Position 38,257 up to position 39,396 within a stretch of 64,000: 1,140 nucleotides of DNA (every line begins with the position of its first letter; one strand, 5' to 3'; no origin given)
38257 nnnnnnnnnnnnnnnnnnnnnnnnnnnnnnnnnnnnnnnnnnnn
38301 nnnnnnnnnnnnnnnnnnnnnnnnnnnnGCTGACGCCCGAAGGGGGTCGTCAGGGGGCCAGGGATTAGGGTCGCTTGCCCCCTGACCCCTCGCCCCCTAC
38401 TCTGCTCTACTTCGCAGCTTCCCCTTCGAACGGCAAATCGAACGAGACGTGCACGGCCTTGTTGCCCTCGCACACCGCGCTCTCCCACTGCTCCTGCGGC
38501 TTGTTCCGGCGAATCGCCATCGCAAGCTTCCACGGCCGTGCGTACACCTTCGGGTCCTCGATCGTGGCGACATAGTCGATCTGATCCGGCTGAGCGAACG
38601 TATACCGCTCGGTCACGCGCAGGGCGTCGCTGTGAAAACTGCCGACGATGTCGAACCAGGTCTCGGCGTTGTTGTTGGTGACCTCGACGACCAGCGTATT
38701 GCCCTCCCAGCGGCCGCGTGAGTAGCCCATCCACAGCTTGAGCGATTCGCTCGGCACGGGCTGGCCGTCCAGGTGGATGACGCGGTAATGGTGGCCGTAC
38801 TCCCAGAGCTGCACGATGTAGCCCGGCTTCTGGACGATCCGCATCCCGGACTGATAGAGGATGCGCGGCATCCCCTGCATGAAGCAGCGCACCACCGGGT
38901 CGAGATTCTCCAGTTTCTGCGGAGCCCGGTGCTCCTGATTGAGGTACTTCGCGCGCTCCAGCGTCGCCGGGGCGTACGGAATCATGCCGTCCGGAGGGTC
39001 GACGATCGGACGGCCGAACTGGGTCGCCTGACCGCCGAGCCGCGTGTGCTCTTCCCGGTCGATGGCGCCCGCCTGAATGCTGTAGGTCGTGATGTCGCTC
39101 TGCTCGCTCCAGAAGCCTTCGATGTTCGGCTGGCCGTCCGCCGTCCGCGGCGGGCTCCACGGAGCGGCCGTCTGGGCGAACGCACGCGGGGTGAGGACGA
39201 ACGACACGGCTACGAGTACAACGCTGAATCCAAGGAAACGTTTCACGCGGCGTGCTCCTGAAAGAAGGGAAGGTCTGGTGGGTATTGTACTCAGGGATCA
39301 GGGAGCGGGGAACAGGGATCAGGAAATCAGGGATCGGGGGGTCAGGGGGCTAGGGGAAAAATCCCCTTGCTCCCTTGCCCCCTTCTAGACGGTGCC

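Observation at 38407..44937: Reiterated cassette pairing an unassigned secreted ~280-aa protein with a CarboxypepD_reg TonB-dependent receptor (3 protein paralogs, 1 intact and 1 relic receptor)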

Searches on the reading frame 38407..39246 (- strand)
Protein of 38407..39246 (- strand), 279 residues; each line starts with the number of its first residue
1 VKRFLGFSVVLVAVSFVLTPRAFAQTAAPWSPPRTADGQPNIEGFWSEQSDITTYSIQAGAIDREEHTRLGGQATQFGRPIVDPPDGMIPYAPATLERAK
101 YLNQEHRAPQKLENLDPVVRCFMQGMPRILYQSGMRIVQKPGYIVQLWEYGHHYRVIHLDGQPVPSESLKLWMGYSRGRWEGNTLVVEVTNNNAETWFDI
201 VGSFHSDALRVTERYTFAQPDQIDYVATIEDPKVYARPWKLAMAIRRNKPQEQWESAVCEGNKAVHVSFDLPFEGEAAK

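Call 4: search_protein_families(library=ncbifam, proteins=[window:38407-39246:-], max_evalue=0.01)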
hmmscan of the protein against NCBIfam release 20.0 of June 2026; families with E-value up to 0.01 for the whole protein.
window:38407-39246:- (279 aa): 0 families

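Call 5: search_protein_families(library=pfam, proteins=[window:38407-39246:-], max_evalue=0.01)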
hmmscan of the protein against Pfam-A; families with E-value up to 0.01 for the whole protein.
window:38407-39246:- (279 aa): 0 families

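Call 7: find_homologous_proteins(query=window:38407-39246:-)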
Query window:38407-39246:- (279 aa): 5349 proteins with E <= 0.001 among 5861 candidates; the best 120 are listed.
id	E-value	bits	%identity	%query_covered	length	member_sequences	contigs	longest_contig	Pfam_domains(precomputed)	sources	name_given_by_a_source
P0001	1.5e-191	653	100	100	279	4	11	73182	-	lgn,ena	-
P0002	1.3e-127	443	66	97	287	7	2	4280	-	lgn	-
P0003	9.0e-124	430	70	89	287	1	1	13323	-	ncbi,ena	-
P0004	5.6e-123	428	69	89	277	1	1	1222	-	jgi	-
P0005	2.9e-122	425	65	97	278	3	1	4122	-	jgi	jgi:hypothetical protein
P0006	3.2e-122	425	65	98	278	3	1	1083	-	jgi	jgi:hypothetical protein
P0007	7.7e-122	424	71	89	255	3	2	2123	-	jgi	jgi:hypothetical protein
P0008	1.8e-121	423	69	90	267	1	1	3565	-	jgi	jgi:hypothetical protein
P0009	2.1e-121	422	69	92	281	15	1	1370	-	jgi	jgi:hypothetical protein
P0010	3.8e-120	418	67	96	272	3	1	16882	-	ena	-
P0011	4.4e-120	418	65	98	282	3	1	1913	-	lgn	-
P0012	9.4e-120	417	64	97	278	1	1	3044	-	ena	-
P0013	9.5e-120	417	68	91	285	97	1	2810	-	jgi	jgi:hypothetical protein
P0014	1.2e-119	417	64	97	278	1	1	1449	-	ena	-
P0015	3.6e-119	415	66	95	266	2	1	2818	-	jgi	jgi:hypothetical protein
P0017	5.8e-119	414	65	98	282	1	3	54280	-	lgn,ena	-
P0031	4.2e-116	405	62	97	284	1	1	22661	-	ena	-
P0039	3.5e-113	395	67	87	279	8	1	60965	-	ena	-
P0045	1.5e-112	393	66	88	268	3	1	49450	-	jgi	jgi:hypothetical protein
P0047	4.7e-112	392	63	90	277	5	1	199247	-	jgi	jgi:hypothetical protein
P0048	1.9e-111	390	62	96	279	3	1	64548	-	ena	-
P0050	2.3e-111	389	63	94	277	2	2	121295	-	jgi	-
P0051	3.9e-110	385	65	88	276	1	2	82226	-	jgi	jgi:hypothetical protein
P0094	3.6e-85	303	54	92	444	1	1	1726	PF03928.21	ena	-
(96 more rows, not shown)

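Call 11: search_solved_structures(query=A2, max_evalue=10, show_alignments=2)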
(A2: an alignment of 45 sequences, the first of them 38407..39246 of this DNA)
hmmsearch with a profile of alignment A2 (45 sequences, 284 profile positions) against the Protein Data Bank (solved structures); distinct sequences matched with E-value up to 10: 0.

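Call 12: find_related_loci(query=A2, collection=genome_contigs, flank=10000)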
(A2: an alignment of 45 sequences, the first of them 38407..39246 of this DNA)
Query A2 (279 aa) in genome_contigs; peptide patterns used: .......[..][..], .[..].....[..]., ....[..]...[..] (x = any residue, [..] = any of these).
599 stretches matched a pattern (row limit reached: there are more); 596 encode a relative of the query (tblastn E <= 1e-3); the best 80 are kept; 80 distinct loci.
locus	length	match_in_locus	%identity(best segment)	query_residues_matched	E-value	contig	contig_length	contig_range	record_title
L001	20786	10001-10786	69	12-273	7e-123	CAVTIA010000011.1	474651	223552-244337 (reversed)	MAG: uncultured Acidobacteriota bacterium isolate MFD06229.bin.1.1 genome assembly, contig: contig_36585, whole genome s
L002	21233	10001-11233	63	10-277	1e-97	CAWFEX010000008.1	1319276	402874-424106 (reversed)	MAG: uncultured Acidobacteriota bacterium isolate MFD05567.bin.1.209 genome assembly, contig: contig_26915, whole genome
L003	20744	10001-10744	58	27-274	5e-92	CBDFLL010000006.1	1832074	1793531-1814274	MAG: Vicinamibacterales bacterium isolate 998305d0-6da1-4fae-9339-a55ac4e5d69b genome assembly, contig: contig_6, whole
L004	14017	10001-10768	50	18-263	7e-74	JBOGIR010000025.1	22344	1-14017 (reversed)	MAG: Vicinamibacterales bacterium isolate M3-S_metawrap_bin.60 k127_3223226, whole genome shotgun sequence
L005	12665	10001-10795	46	10-265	4e-69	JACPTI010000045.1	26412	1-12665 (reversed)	MAG: Acidobacteria bacterium isolate NC_groundwater_728_Ag_S-0.65um_67_11 S37_SO-6_scaffold_74226, whole genome shotgun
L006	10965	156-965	48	9-272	8e-72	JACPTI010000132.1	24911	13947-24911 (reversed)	MAG: Acidobacteria bacterium isolate NC_groundwater_728_Ag_S-0.65um_67_11 S37_SO-6_scaffold_794476, whole genome shotgun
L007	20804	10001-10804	46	3-265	2e-68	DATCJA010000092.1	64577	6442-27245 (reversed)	MAG TPA_asm: Vicinamibacterales bacterium isolate SMAG_U7873 k141_1510174, whole genome shotgun sequence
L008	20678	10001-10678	50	24-247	4e-68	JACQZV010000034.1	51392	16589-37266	MAG: Acidobacteria bacterium isolate NC_groundwater_1576_Pr3_B-0.1um_69_12 SR-2_scaffold_141_415930, whole genome shotgu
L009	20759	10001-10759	48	9-263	9e-67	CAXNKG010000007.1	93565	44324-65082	MAG: Vicinamibacterales bacterium isolate TH-11nov19-51 genome assembly, contig: TH-11nov19-C341, whole genome shotgun s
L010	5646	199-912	49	30-263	5e-66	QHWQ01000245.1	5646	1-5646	MAG: Acidobacteria bacterium isolate gp6 AA39 14_1009_09_20cm_scaffold_19822_curated, whole genome shotgun sequence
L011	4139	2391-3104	47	33-265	1e-65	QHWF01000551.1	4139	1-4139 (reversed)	MAG: Acidobacteria bacterium isolate gp6 AA50 14_1009_16_40cm_scaffold_102179_curated, whole genome shotgun sequence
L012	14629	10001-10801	46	5-265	3e-65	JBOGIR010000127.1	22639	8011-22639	MAG: Vicinamibacterales bacterium isolate M3-S_metawrap_bin.60 k127_1642951, whole genome shotgun sequence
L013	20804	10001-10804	45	3-265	7e-64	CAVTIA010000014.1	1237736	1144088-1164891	MAG: uncultured Acidobacteriota bacterium isolate MFD06229.bin.1.1 genome assembly, contig: contig_9097, whole genome sh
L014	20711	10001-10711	45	25-262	3e-59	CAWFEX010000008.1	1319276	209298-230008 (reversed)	MAG: uncultured Acidobacteriota bacterium isolate MFD05567.bin.1.209 genome assembly, contig: contig_26915, whole genome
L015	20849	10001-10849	41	2-279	2e-58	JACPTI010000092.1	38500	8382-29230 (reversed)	MAG: Acidobacteria bacterium isolate NC_groundwater_728_Ag_S-0.65um_67_11 S37_SO-6_scaffold_482651, whole genome shotgun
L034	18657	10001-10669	43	28-247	1e-49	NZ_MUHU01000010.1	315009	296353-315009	Derxia lacustris strain HL-12 isolate fresh water ctg_10, whole genome shotgun sequence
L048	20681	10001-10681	40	5-249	1e-47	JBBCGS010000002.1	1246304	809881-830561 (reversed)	MAG: Gammaproteobacteria bacterium isolate CoA_metab_bin.120 s10839.ctg010861l, whole genome shotgun sequence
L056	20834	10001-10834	35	1-274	9e-47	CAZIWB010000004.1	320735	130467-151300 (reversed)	MAG TPA_asm: uncultured Cellvibrionaceae bacterium isolate SRP193066_co1_141 genome assembly, contig: NODE_50_length_320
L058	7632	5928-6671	36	30-274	3e-46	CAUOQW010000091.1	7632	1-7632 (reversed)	MAG: uncultured Cellvibrio sp. isolate m01-metabat.7 genome assembly, contig: m01-c306, whole genome shotgun sequence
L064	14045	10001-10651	40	24-247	1e-44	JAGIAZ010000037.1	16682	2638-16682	MAG: Sphingobium sp. isolate BIN35 scaffold37_cov0, whole genome shotgun sequence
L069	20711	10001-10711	36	21-253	9e-44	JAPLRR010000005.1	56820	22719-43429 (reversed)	MAG: Methylococcales bacterium isolate LacPavin_0920_WC57_MAG_48_27 LacPavin_0920_WC57_scaffold_692506, whole genome sho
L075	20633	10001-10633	40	29-248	2e-43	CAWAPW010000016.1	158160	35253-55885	MAG: Bryobacterales bacterium isolate MFD04434.bin.1.48 genome assembly, contig: contig_47987, whole genome shotgun sequ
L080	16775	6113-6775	38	30-247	3e-43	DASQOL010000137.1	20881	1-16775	MAG TPA_asm: Gammaproteobacteria bacterium isolate SMAG_U10802 k141_2117568, whole genome shotgun sequence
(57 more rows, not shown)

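Call 16: predict_structure(alignment_id=A2)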
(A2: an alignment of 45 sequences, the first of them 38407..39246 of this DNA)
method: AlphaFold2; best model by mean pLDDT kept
length: 279 residues; sequences in the alignment: 45
mean_pLDDT: 81.5   pTM: 0.77
mean pLDDT of the five models: 81.5, 81.3, 79.9, 77.8, 76.8
residues with pLDDT >= 90: 139; 70-90: 75; 50-70: 34; < 50: 31
segments of 3 or more residues with pLDDT < 50: 1-3, 5-7, 17-26, 121-125, 255-262
pLDDT, mean of each block of 10 residues (from residue 1): 47 49 53 91 93 89 86 88 97 96 89 69 58 89 89 88 91 91 96 86 91 96 96 98 92 50 60 64
secondary structure, 60 per line:
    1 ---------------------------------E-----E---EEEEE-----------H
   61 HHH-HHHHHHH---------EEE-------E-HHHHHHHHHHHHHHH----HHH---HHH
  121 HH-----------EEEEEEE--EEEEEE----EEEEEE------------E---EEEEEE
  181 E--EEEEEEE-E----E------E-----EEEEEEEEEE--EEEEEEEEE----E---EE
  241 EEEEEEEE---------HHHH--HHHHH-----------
elements in order: E44-48 H60-63 H65-71 E81-83 H93-107 H118-122 E134-140 E143-148 E153-158 E175-181 E184-190 E210-219 E222-230 E239-248 H258-261 H264-268

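Call 18: fold_search(model_id=the predicted structure, library=pdb)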
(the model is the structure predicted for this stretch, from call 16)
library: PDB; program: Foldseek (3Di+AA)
matches with E <= 10: 1277; with E <= 0.001: 0
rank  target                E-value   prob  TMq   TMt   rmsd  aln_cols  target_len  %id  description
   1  5xn9_A                3.3e-03  1.00  0.25  0.45   4.7       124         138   10  Crystal structure of a secretary abundant heat soluble (SAHS) protein from Ramazzottius varieornatus (from monomer sam (released 2017-07-26)
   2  6ohh_B                4.2e-03  1.00  0.23  0.45   8.8       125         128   14  Structure of EF1p2_mFAP2b bound to DFHBI (released 2020-04-08)
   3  6ohh_A                5.5e-03  1.00  0.24  0.47   8.7       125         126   14  Structure of EF1p2_mFAP2b bound to DFHBI (released 2020-04-08)
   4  8ah9                  1.4e-02  0.98  0.22  0.46   5.6       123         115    9  De novo retro-aldolase RAbetaB-16.1 (released 2023-08-16)
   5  5z4g_B                1.4e-02  0.96  0.25  0.44   6.0       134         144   11  Crystal structure of secretory abundant heat soluble protein 4 from Ramazzottius varieornatus (released 2018-04-11)
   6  5yvf_C                1.5e-02  0.66  0.18  0.16   9.8       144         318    7  Crystal structure of BFA1 (released 2018-08-08)
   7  4xmc                  1.6e-02  0.72  0.20  0.27  11.3       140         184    9  Crystal structure of nitrophorin 7 from Rhodnius prolixus at pH 5.8 (released 2015-07-29)
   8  4i3d_A                1.7e-02  0.99  0.24  0.44   5.9       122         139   15  Crystal structure of fluorescent protein UnaG N57A mutant (released 2013-06-19)
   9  5yvf_A                2.1e-02  0.82  0.22  0.19   8.1       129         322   11  Crystal structure of BFA1 (released 2018-08-08)
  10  4kc5_C                2.6e-02  0.63  0.16  0.06   9.1        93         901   16  Crystal structure of the C-terminal part of RhiE from Burkholderia rhizoxinica (released 2013-09-18)
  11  6ll0_A                3.1e-02  0.21  0.13  0.10  16.6       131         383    8  Carbazole-soaked reduced oxygenase in carbazole 1,9a-dioxygenase (released 2021-01-27)
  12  5m6j                  3.3e-02  0.60  0.20  0.27  11.2       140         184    9  Crystal structure of nitrophorin 7 E27V mutant from Rhodnius prolixus (released 2017-12-20)
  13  4nbf_C                3.3e-02  0.16  0.13  0.09  19.4       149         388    9  Oxygenase with Gln282 replaced by Asn and ferredoxin complex of carbazole 1,9a-dioxygenase (released 2014-03-26)
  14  5jk2_E                3.5e-02  0.72  0.21  0.38  19.1       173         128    8  Crystal structure of Treponema pallidum Tp0751 (Pallilysin) (released 2016-10-12)
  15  4nbd_A                3.7e-02  0.23  0.13  0.10  16.6       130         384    6  Carbazole-bound oxygenase with Phe275 replaced by Trp and ferredoxin complex of carbazole 1,9a-dioxygenase (form2) (released 2014-03-26)
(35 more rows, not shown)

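Call 19: find_encoding_contigs(protein=P0001, flank=10000, max_places=4)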
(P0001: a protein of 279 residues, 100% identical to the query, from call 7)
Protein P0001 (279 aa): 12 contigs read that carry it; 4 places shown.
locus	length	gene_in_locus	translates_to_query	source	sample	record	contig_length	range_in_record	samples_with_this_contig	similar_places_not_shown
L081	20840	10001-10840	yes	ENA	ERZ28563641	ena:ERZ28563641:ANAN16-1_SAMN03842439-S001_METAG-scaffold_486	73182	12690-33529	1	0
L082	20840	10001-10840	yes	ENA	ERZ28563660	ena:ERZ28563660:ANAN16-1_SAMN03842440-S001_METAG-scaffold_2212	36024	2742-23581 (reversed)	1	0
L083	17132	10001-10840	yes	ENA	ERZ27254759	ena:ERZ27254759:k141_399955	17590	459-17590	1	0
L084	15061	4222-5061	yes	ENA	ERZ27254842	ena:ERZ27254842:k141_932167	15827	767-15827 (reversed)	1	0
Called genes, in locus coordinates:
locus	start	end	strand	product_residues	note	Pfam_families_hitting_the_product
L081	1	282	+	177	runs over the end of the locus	-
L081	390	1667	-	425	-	PF00083:Sugar_tr, PF07690:MFS_1, PF00083:Sugar_tr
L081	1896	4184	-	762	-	PF19313:DUF5916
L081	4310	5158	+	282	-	-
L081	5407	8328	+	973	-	PF13620:CarboxypepD_reg, PF00593:TonB_dep_Rec_b-barrel (weak), PF25183:OMP_b-brl_4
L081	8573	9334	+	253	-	-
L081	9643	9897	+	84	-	-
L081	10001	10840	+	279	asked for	-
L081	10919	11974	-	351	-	PF00034:Cytochrom_C (faint), PF13442:Cytochrome_CBB3 (faint)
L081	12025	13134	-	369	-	PF00753:Lactamase_B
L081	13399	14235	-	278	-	PF08123:DOT1 (faint), PF09445:Methyltransf_15 (weak), PF13649:Methyltransf_25, PF13847:Methyltransf_31, PF08241:Methyltransf_11 (weak)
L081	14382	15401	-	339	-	PF02655:ATP-grasp_3 (weak), PF08443:RimK (faint), PF07478:Dala_Dala_lig_C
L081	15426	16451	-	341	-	PF15887:Peptidase_Mx (weak)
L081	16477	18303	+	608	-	PF08439:Peptidase_M3_N, PF01432:Peptidase_M3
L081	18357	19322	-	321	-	PF00491:Arginase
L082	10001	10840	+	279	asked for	-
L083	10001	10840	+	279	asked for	-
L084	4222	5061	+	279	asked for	-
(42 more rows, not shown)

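Call 28: search_protein_families(library=pfam, alignment_id=A3, max_evalue=0.001)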
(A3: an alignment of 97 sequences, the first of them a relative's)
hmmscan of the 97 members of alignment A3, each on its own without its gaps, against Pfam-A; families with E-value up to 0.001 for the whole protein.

A. member 1, L001:8684-8920:+ (78 aa): 0 families

B. families by the number of members that match (of 97 scanned): 102 families (the first 25 are shown)
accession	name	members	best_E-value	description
PF19649.4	DUF6152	18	4.4e-32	Family of unknown function (DUF6152)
PF00753.33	Lactamase_B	4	7.2e-11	Metallo-beta-lactamase superfamily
PF19878.5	DUF6351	3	1.7e-250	Tannase-like family of unknown function (DUF6351)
PF13442.11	Cytochrome_CBB3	3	1e-10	Cytochrome C oxidase, cbb3-type, subunit III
PF01011.28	PQQ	2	2.1e-191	Glucose/ethanol/alcohol dehydrogenase, beta-propeller domain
PF00171.27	Aldedh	2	4.2e-101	Aldehyde dehydrogenase family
PF01554.23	MatE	2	2.4e-48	MatE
PF20091.5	Abhydrolase_10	2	7.4e-46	Alpha/beta hydrolase domain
PF03401.19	TctC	2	2.6e-30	Tripartite tricarboxylate transporter family receptor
PF13360.13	PQQ_2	2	2.3e-24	Outer membrane protein assembly factor BamB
PF00903.31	Glyoxalase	2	2.3e-14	Glyoxalase/Bleomycin resistance protein/Dioxygenase superfamily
PF00034.26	Cytochrom_C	2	1.5e-13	Cytochrome c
PF13669.12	Glyoxalase_4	2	2.5e-12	Glyoxalase/Bleomycin resistance protein/Dioxygenase superfamily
PF25174.1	Beta-prop_THOC3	2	2.7e-09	THOC3 beta-propeller domain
PF18029.7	Glyoxalase_6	2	1.7e-08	Glyoxalase-like domain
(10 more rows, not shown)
